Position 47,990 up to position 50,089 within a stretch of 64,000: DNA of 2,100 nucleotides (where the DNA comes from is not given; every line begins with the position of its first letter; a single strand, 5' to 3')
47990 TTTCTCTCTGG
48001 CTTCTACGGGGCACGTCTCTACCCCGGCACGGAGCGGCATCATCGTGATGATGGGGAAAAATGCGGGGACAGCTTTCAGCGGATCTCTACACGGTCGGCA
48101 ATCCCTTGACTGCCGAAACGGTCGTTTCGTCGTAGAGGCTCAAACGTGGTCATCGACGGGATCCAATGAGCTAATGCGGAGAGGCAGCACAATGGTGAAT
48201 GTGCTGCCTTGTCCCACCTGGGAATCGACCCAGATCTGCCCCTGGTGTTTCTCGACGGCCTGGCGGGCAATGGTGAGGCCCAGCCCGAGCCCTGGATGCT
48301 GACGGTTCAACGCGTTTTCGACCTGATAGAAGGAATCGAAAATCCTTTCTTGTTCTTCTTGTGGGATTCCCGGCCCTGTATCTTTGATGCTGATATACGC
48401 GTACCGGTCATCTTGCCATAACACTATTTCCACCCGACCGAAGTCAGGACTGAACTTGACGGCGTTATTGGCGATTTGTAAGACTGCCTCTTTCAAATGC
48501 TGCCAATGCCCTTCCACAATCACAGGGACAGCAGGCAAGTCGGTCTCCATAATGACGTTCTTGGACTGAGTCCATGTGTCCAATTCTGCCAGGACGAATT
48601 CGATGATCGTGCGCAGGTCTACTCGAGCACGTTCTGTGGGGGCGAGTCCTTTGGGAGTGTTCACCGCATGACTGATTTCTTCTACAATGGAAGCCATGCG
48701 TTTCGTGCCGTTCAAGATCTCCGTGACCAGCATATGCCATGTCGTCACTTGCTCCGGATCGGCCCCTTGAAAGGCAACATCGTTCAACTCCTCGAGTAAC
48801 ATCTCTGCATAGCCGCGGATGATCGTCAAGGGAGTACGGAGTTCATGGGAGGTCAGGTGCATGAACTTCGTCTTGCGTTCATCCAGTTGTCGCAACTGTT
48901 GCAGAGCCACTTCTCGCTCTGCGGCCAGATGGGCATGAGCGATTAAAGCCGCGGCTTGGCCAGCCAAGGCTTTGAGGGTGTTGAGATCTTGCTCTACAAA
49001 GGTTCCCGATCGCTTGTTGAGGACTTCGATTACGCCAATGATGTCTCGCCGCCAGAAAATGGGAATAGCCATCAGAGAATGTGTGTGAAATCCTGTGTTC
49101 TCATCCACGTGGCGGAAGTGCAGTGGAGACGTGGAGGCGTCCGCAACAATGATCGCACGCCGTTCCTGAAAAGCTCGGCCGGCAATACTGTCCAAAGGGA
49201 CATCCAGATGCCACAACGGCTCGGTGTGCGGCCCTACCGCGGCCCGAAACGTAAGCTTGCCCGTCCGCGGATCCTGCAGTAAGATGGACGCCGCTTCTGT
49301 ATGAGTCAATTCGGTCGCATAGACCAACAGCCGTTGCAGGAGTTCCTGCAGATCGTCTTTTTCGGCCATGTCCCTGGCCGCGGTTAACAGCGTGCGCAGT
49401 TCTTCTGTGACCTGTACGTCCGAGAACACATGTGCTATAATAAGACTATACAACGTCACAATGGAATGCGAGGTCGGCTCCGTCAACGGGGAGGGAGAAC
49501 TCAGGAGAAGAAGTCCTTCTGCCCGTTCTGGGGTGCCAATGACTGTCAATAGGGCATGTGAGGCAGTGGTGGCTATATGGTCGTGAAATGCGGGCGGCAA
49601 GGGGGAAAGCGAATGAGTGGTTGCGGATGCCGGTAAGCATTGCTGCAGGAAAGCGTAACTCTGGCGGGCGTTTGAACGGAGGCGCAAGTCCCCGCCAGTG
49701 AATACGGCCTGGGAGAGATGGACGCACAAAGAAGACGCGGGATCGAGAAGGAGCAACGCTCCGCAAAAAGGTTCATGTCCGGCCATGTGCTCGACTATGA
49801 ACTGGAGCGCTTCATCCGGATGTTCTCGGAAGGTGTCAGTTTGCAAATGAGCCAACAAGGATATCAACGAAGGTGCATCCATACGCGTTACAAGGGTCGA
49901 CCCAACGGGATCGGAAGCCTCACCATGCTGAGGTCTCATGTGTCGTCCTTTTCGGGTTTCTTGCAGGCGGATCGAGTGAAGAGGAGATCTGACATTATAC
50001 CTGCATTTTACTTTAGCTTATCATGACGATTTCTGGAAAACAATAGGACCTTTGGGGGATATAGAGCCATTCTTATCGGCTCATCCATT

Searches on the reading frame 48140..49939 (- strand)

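Call 51: search_protein_families(library=pfam, proteins=[window:48140-49939:-], max_evalue=0.00001)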
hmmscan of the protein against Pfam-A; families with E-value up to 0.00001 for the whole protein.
window:48140-49939:- (599 aa): 5 families
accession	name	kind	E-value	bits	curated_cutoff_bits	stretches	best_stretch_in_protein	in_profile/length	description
PF02518.31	HATPase_c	-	3.6e-28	98.7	26.4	1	480-588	4-110/111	Histidine kinase-, DNA gyrase B-, and HSP90-like ATPase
PF13185.12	GAF_2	-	9.3e-18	65.2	28.6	1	196-333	3-135/136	GAF domain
PF01590.32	GAF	-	1.3e-16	61.8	22.4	1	196-331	1-131/133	GAF domain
PF13492.12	GAF_3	-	9.8e-13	49.1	27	1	196-334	1-128/129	GAF domain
PF00512.31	HisKA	-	1.6e-11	44.5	26.9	1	356-422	2-57/66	His Kinase A (phospho-acceptor) domain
